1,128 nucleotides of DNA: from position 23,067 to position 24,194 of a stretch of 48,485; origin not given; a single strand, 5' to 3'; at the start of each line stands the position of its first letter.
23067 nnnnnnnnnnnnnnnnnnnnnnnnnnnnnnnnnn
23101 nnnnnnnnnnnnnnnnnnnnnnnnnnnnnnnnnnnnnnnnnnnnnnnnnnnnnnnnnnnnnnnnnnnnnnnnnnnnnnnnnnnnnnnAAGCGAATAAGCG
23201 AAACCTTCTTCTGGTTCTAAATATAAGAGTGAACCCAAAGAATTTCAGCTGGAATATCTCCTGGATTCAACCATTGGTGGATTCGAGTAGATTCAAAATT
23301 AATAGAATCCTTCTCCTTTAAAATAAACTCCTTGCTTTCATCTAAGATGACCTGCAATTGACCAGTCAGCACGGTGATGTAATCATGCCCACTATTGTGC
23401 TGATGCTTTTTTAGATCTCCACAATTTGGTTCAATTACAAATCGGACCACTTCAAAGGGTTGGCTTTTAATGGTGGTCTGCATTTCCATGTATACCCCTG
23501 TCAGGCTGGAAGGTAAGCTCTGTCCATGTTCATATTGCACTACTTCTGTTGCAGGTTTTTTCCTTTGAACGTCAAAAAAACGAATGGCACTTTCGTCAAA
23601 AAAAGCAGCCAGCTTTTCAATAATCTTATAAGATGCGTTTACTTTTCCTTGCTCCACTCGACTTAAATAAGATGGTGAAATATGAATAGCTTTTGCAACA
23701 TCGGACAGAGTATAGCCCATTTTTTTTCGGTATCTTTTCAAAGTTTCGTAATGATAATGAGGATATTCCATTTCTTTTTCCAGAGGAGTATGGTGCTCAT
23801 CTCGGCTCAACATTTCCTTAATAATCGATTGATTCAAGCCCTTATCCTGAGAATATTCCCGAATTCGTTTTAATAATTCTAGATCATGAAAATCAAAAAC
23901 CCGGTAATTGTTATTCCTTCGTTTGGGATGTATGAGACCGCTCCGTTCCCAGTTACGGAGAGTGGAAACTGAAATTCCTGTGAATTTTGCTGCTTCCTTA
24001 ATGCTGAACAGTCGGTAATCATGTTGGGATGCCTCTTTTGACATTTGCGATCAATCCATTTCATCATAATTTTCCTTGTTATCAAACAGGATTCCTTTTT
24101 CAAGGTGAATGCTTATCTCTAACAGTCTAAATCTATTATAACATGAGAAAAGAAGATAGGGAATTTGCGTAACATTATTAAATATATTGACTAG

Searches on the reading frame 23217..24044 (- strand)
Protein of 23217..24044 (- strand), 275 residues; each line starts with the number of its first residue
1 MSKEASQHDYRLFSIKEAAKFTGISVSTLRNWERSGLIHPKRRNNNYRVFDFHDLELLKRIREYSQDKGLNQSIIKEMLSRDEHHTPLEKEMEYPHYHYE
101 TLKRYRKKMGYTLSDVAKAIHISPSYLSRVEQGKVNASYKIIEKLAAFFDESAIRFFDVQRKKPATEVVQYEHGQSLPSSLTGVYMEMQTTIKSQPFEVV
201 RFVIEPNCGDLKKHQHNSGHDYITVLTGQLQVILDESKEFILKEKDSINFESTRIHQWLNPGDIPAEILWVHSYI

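Call 43: search_protein_families(library=pfam, proteins=[window:23217-24044:-], max_evalue=0.01)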
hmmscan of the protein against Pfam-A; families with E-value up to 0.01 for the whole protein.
window:23217-24044:- (275 aa): 14 families
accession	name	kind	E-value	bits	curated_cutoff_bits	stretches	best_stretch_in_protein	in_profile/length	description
PF01381.28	HTH_3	-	4e-20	72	23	2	102-152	1-51/55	Helix-turn-helix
PF13411.12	MerR_1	-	8.3e-18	64.7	21.6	1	13-80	1-67/69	MerR HTH family regulatory protein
PF00376.29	MerR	-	1.8e-16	60.1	28.2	1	14-50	1-38/38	MerR family regulatory protein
PF13560.12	HTH_31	-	1.3e-13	51.4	27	1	101-149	5-54/64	Helix-turn-helix domain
PF07883.17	Cupin_2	-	5.3e-11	42.5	27.2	1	201-272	2-70/70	Cupin domain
PF12728.13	HTH_17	-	1.7e-09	38.2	27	1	12-55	1-43/51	Helix-turn-helix domain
PF12844.13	HTH_19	-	6.9e-08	32.7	30.2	1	100-153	2-55/64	Helix-turn-helix domain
PF01050.24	MannoseP_isomer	-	6.3e-07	30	23.6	1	193-273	24-102/116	Mannose-6-phosphate isomerase C-terminal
PF13413.12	HTH_25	-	1.4e-06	28.5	24.6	1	101-135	1-35/62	Helix-turn-helix domain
PF13384.12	HTH_23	-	2.9e-06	27.4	24.6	0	13-32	18-37/50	Homeodomain-like domain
PF13443.12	HTH_26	-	1e-05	26.1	22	1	102-150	2-51/63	Cro/C1-type HTH DNA-binding domain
PF13518.12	HTH_28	-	1.3e-05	25.6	25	0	14-34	14-34/52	Helix-turn-helix domain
PF13338.12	AbiEi_4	-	0.00026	21.5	25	0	4-38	6-38/49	Transcriptional regulator, AbiEi antitoxin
PF20432.4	Xre-like-HTH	-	0.0039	17.9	25.8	0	14-34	25-44/63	Antitoxin Xre-like helix-turn-helix domain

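Call 58: search_protein_families(library=ncbifam, proteins=[window:23217-24044:-], max_evalue=0.001)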
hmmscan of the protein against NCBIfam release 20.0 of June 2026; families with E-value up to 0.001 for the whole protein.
window:23217-24044:- (275 aa): 31 families (the best 25 are shown)
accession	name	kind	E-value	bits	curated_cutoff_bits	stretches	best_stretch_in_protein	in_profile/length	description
NF047375.1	HeatShock_HspR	equivalog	5.1e-15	55.2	105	1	12-93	3-84/92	heat shock protein transcriptional repressor HspR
NF050798.1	TF_FtsR_Actino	equivalog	1e-13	51.9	150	1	19-155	12-148/223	transcriptional regulator FtsR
NF047377.1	heat_HspR_dupli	exception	4.9e-10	39.3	300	1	13-93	6-86/214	heat shock protein transcriptional repressor HspR, fused homodimer type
NF053740.1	TransRegTnrAGPos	equivalog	7.6e-09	35.7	140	1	3-85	3-85/108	hypothetical protein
NF003162.0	PRK04140.1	equivalog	3.5e-08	32.8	263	1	100-203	129-235/317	transcriptional regulator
NF052513.1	TransRegCarH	equivalog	8.9e-08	31.7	400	1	12-93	6-88/274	HTH-type transcriptional repressor CarH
NF007408.0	PRK09943.1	equivalog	1.4e-07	31.3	211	1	101-272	11-180/185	HTH-type transcriptional regulator PuuR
TIGR02047.1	CadR-PbrR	equivalog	1.5e-07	31.5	151.45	1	15-64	3-53/127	Cd(II)/Pb(II)-responsive transcriptional regulator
NF007069.0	PRK09514.1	equivalog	1.8e-07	31.2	143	1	13-81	2-70/141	Zn(2+)-responsive transcriptional regulator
TIGR02044.1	CueR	equivalog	3.1e-07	30.5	147.4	1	15-80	3-68/127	Cu(I)-responsive transcriptional regulator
NF011617.0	PRK15043.1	equivalog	3.2e-07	29.9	417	1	12-87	3-78/243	HTH-type transcriptional regulator MlrA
NF041951.1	phage_RstR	subfamily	3.9e-07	30.3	80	1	100-152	5-57/108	RstR family transcriptional repressor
TIGR02043.1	ZntR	equivalog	5.3e-07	29.9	167.95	1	13-82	2-71/131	Zn(2+)-responsive transcriptional regulator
NF041849.1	trans_regNmlR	equivalog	1.5e-06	28.2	175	1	14-78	2-67/117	stress response transcriptional regulator NmlR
NF046032.1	TransRegSlrRBacil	equivalog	3e-06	27.4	250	1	103-159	7-64/149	HTH-type transcriptional regulator SlrR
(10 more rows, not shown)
